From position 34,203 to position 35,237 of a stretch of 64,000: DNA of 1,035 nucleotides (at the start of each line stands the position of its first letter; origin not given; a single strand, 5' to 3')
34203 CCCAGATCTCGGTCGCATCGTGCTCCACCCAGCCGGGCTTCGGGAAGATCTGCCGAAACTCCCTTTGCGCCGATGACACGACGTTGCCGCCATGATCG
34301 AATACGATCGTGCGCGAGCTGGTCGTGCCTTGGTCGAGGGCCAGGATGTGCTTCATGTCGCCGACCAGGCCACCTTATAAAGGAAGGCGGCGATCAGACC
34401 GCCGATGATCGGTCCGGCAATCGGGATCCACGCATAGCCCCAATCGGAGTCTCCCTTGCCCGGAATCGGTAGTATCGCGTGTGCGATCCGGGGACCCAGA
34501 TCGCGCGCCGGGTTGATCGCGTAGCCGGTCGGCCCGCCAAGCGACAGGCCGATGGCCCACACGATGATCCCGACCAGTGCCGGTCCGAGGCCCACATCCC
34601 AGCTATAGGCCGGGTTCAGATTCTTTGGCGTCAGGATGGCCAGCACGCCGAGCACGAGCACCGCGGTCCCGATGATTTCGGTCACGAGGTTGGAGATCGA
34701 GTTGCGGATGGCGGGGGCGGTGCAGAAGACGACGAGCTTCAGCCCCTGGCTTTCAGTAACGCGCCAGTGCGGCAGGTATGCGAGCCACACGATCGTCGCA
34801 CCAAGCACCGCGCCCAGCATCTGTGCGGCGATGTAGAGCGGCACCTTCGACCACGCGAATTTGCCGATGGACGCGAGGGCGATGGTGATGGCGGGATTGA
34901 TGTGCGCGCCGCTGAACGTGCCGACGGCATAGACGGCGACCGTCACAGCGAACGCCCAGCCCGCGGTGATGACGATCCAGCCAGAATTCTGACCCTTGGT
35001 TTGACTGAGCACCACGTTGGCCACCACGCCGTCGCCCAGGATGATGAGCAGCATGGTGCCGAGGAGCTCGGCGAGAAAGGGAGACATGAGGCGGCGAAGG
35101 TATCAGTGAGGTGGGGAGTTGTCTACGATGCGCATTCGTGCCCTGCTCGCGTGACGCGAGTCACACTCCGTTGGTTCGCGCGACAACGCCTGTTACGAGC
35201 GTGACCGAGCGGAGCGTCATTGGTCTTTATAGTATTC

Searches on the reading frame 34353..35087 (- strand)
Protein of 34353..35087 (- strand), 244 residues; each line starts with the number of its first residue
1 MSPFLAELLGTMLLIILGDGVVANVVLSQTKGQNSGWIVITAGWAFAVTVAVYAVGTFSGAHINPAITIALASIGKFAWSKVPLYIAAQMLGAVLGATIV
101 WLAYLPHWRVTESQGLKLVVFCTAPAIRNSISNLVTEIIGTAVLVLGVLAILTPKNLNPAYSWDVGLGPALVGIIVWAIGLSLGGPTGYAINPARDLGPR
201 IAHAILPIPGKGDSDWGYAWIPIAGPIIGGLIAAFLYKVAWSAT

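Call 83: find_encoding_contigs(protein=window:34353-35087:-, flank=10000, max_places=4)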
Protein window:34353-35087:- (244 aa): 5 contigs read that carry it; 4 places shown.
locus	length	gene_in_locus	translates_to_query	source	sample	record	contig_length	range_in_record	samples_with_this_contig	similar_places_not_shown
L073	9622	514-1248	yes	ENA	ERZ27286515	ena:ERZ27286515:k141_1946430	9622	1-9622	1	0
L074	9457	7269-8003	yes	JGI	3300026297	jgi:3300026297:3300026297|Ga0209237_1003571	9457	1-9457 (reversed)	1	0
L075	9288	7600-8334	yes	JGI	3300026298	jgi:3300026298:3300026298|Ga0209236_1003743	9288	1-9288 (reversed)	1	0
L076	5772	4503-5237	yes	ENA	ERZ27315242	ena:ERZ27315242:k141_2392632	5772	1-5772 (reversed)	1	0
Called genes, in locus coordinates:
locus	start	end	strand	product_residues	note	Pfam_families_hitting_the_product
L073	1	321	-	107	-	?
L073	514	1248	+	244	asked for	PF00230:MIP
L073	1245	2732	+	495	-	PF00370:FGGY_N, PF02782:FGGY_C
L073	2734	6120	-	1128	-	PF13424:TPR_12 (faint), PF13191:AAA_16, PF13401:AAA_22 (faint)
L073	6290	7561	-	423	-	PF00069:Pkinase, PF07714:PK_Tyr_Ser-Thr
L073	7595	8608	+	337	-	PF06224:AlkZ-like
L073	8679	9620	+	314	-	?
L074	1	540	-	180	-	?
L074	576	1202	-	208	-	PF00005:ABC_tran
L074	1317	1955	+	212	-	PF20108:DUF6498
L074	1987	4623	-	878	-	-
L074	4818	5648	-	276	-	PF13557:Phenol_MetA_deg (faint)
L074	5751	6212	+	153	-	-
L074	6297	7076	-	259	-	-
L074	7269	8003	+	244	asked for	PF00230:MIP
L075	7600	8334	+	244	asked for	PF00230:MIP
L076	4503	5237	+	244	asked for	PF00230:MIP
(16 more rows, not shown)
